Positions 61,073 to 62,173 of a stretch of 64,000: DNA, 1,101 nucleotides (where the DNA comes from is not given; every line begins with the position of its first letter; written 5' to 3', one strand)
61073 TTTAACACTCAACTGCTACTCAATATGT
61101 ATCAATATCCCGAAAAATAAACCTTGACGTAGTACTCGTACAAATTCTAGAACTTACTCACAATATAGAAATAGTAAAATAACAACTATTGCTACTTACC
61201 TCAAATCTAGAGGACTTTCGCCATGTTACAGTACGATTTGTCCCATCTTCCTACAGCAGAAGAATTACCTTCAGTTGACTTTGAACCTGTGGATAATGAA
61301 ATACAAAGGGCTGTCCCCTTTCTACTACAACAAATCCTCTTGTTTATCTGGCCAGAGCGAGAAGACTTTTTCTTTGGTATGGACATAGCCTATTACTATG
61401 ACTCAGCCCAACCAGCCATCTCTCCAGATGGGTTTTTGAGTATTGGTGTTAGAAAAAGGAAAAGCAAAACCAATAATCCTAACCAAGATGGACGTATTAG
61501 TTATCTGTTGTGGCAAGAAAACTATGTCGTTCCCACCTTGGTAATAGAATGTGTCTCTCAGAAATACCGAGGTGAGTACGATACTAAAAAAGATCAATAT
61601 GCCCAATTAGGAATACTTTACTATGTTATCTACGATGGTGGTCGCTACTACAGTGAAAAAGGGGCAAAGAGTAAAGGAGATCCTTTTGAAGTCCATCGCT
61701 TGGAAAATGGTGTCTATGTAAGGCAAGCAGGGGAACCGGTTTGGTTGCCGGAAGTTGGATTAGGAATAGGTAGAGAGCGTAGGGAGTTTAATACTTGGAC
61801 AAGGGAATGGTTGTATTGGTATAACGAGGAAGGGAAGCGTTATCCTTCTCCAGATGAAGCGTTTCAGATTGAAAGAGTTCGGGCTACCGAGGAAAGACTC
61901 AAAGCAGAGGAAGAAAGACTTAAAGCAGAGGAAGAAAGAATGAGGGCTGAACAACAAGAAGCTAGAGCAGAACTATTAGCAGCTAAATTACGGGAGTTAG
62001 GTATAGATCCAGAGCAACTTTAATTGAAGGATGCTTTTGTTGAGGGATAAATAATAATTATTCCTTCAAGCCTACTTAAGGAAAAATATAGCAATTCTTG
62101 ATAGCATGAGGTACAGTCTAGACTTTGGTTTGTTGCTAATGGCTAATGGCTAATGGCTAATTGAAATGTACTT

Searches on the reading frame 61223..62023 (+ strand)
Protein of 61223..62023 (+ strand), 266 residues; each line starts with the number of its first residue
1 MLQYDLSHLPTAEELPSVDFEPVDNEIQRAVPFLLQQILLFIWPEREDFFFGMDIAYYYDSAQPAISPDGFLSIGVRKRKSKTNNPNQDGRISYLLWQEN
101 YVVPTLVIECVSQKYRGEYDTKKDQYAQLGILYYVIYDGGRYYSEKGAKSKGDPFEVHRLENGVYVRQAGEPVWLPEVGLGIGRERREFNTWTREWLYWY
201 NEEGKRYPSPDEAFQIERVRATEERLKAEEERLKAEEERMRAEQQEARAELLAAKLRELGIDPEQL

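Call 97: search_protein_families(library=pfam, proteins=[window:61223-62023:+], max_evalue=0.0001)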
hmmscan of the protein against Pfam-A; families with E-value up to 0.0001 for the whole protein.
window:61223-62023:+ (266 aa): 1 family
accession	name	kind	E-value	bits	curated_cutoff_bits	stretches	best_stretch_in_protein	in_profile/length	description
PF05685.18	Uma2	-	2.2e-13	50.5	27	1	24-170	29-151/172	Putative restriction endonuclease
